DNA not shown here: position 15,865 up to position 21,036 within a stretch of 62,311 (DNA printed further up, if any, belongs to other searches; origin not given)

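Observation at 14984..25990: PadR-headed seven-gene operon combining three UvrA-like units, BtrH-like proteins, a DUF3795 protein and an alpha/alpha-toroid protein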

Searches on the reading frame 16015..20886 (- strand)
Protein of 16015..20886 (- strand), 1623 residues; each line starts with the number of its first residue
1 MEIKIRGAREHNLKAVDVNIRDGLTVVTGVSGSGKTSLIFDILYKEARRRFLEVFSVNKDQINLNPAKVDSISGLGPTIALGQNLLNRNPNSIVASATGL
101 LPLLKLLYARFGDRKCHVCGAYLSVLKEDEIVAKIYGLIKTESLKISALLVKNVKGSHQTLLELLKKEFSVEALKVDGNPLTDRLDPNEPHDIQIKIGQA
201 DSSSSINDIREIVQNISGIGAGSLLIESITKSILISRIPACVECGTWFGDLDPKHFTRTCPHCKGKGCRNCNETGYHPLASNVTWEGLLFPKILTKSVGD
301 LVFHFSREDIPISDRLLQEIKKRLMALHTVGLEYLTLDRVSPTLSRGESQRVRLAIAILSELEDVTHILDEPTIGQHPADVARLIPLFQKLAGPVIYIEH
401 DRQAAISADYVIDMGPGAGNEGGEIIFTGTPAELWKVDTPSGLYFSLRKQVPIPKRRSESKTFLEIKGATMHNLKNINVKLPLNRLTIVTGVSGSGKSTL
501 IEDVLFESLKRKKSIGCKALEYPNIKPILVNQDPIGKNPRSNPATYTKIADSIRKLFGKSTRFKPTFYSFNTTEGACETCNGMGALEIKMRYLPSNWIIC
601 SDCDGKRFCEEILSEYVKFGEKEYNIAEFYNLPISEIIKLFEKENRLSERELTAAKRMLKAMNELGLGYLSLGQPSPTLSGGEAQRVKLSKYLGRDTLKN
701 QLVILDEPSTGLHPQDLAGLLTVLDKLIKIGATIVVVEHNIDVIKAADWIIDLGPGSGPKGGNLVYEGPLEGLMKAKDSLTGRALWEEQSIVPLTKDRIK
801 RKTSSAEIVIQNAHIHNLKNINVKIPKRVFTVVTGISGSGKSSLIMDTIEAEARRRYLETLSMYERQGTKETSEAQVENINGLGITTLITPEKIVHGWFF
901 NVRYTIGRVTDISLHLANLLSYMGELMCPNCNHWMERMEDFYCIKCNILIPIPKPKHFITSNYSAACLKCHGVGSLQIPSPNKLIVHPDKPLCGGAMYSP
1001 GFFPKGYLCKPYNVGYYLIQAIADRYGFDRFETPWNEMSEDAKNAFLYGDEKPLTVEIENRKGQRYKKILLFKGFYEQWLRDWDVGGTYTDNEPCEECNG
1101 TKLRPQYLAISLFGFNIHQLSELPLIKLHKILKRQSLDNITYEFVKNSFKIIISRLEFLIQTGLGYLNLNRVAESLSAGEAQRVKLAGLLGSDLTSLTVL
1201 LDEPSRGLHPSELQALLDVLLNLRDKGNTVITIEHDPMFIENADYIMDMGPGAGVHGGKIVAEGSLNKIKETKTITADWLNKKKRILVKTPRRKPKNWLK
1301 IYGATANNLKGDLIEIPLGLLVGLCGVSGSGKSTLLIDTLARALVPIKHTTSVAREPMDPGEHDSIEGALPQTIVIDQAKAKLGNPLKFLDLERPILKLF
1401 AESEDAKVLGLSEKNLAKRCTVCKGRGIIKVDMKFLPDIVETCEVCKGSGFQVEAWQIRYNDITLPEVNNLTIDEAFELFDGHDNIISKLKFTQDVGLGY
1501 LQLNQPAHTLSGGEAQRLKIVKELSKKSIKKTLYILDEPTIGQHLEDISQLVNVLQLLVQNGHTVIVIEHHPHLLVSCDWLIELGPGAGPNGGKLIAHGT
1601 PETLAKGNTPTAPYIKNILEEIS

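Call 3: search_protein_families(library=pfam, proteins=[window:16015-20886:-], max_evalue=0.01)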
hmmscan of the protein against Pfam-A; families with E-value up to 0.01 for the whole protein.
window:16015-20886:- (1623 aa): 36 families (the best 25 are shown)
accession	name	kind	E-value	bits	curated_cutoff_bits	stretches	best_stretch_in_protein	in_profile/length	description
PF00005.33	ABC_tran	-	3.6e-35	122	25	2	1315-1540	7-136/137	ABC transporter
PF13555.12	AAA_29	-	2.2e-17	63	27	1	479-501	17-39/61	P-loop containing region of AAA domain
PF13304.12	AAA_21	-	4.4e-16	60.2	27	1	1173-1231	235-294/304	AAA domain, putative AbiEii toxin, Type IV TA system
PF02463.25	SMC_N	-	8e-13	48.7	40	0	2-44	4-46/220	RecF/RecN/SMC N terminal domain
PF03193.22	RsgA_GTPase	-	9.2e-13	48.8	30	0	464-506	87-128/174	RsgA GTPase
PF20703.3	nSTAND1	-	3e-12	47.3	27.1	0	824-846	29-51/379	Novel STAND NTPase 1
PF13191.12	AAA_16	-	5.2e-12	47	32.6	0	485-512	25-51/167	AAA ATPase domain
PF01443.25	Viral_helicase1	-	5.8e-12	46.4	21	0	487-507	1-21/228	Viral superfamily 1 RNA helicase core domain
PF13401.12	AAA_22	-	3.3e-10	40.8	27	0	485-505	6-26/130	AAA domain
PF02492.25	cobW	-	3.1e-09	37.1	20.7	0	486-506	2-22/180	CobW/HypB/UreG, nucleotide-binding domain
PF13476.12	AAA_23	-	3.5e-09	38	27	0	3-39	2-36/201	AAA domain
PF13481.12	AAA_25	-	6.7e-09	36.1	27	0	477-506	26-55/195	AAA domain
PF13238.12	AAA_18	-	1.5e-08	35.6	29.4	0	1322-1336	1-15/128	AAA domain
PF13671.12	AAA_33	-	1.5e-08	35.5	27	0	486-504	1-19/143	AAA domain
PF25201.1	nSTAND6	-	1.9e-08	34.9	27.7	0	473-507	7-41/148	Novel STAND NTPase 6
PF17755.6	UvrA_DNA-bind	-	1.8e-07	31.8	23.2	1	1011-1078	25-91/110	UvrA DNA-binding domain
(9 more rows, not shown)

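Call 4: search_protein_families(library=ncbifam, proteins=[window:16015-20886:-], max_evalue=0.01)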
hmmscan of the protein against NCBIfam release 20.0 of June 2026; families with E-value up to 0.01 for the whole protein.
window:16015-20886:- (1623 aa): 202 families (the best 25 are shown)
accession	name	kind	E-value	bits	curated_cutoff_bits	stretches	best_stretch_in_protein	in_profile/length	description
NF001503.0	PRK00349.1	equivalog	0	1346.5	1147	4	939-1620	251-942/943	excinuclease ABC subunit UvrA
TIGR00630.1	uvra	equivalog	0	1340.9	729.8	5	941-1605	251-924/924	excinuclease ABC subunit UvrA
NF001885.0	PRK00635.1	equivalog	4.4e-269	896.1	3054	3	266-938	397-1068/1809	excinuclease ABC subunit A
TIGR03608.1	L_ocin_972_ABC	subfamily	6.2e-56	189.1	254.85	4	653-753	110-206/206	putative bacteriocin export ABC transporter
TIGR02857.1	CydD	equivalog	2.3e-53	181.9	435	4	654-753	432-529/529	thiol reductant ABC exporter subunit CydD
TIGR04521.1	ECF_ATPase_2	equivalog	1.6e-49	168.5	330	6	650-755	116-220/279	energy-coupling factor transporter ATPase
TIGR02673.1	FtsE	equivalog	1.7e-48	165.1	264.85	5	655-746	115-202/214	cell division ATP-binding protein FtsE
NF040873.1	AztA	equivalog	1.5e-47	161.6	220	5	643-751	85-189/191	zinc ABC transporter ATP-binding protein AztA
NF010068.0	PRK13548.1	equivalog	3.9e-46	157.2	261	4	632-743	94-205/261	heme ABC transporter ATP-binding protein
TIGR04520.1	ECF_ATPase_1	equivalog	5.1e-44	150.7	315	4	641-756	101-212/269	energy-coupling factor transporter ATPase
TIGR01166.1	cbiO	subfamily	1.7e-42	145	211.8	4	653-743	103-189/190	cobalt ABC transporter, ATP-binding protein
TIGR02315.1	ABC_phnC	equivalog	1.5e-39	135.9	266.1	3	656-754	124-220/243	phosphonate ABC transporter ATP-binding protein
NF010170.0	PRK13651.1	equivalog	1.7e-39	135.6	432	4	654-744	141-228/308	cobalt transporter ATP-binding subunit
NF010171.0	PRK13652.1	equivalog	8e-38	130.1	476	4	651-753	111-211/277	cobalt transporter ATP-binding subunit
NF008409.0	PRK11231.1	equivalog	2.4e-37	128.7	375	3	656-743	117-200/255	Fe(3+) dicitrate ABC transporter ATP-binding protein FecE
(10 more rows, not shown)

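Call 7: search_protein_families(library=padloc, proteins=[window:16015-20886:-], max_evalue=0.01)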
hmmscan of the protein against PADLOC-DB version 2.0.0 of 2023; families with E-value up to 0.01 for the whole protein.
window:16015-20886:- (1623 aa): 66 families (the best 25 are shown)
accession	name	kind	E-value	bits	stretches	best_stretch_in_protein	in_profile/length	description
PDLC04135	mad3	-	3.4e-120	400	7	1307-1606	11-358/374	mads_3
PDLC04140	mad8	-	2e-49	166.8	4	469-745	11-238/314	mads_8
PDLC03878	NsnB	-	8.1e-17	60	1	469-510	5-47/345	-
PDLC04175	HEC-01A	-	1.3e-14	52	1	1173-1226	246-299/363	-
PDLC04176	HEC-01A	-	3e-14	51.2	1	1505-1571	251-317/371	-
PDLC04164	AriA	-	3.5e-14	51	1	1508-1576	170-237/253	-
PDLC04242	PDC-M01A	-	1.7e-12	44.3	1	678-744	403-470/566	-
PDLC02335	AbiLi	-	1.9e-12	44.9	2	464-744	59-241/326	AbiLi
PDLC00290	PtuA1|PtuA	-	5.2e-12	43.8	0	13-43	14-43/414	AAA ATPase domain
PDLC04710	PDC-M56A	-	1.1e-11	42.3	2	1199-1246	244-291/382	-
PDLC02980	AriA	-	4.1e-11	41.4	1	1174-1231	236-294/304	-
PDLC00289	PtuA1|PtuA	-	1e-10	39.2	0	1509-1577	227-294/404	AAA ATPase domain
PDLC04182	HEC-01A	-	9.4e-09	32.7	0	471-505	20-52/406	-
PDLC04244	PDC-M01A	-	1.6e-08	31.8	0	699-729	346-376/482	-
PDLC04178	HEC-01A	-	2.7e-08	31.3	0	471-503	14-47/399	-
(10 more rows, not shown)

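Call 25: search_solved_structures(query=window:16015-20886:-, max_evalue=1e-20, show_alignments=0)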
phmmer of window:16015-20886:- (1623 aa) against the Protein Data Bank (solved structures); distinct sequences matched with E-value up to 1e-20: 11.
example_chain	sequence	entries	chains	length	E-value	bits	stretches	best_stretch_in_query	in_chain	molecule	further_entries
9gxk_A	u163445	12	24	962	2.6e-172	578.6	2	938-1619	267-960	UvrABC system protein A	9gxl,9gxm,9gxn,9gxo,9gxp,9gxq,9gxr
9gxw_A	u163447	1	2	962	1.5e-171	576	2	938-1619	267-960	UvrABC system protein A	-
9gxu_A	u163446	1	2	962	1.6e-171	575.9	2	938-1619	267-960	UvrABC system protein A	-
3pih_A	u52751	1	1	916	5.5e-168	564.2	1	939-1619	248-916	UvrABC system protein A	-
9ga5_A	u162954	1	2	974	6.6e-160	537.4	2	953-1606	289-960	UvrABC system protein A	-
3zqj_A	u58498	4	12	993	7.1e-160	537.3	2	953-1606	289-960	UVRABC SYSTEM PROTEIN A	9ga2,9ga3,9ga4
2r6f_A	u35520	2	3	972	4.1e-158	531.5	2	1013-1620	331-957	Excinuclease ABC subunit A | Excinuclease ABC, A subunit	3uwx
6n9l_A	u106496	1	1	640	2.9e-150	505.5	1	1112-1619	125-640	UvrABC system protein A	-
3ux8_A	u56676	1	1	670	3.6e-144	485.3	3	307-584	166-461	Excinuclease ABC, A subunit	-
7sh1_A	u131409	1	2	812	5.2e-136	458.2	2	808-1340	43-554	Excinuclease ABC subunit UvrA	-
2vf7_A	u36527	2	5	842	3.6e-128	432.2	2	1418-1618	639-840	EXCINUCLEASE ABC, SUBUNIT A. | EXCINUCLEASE ABC SUBUNIT A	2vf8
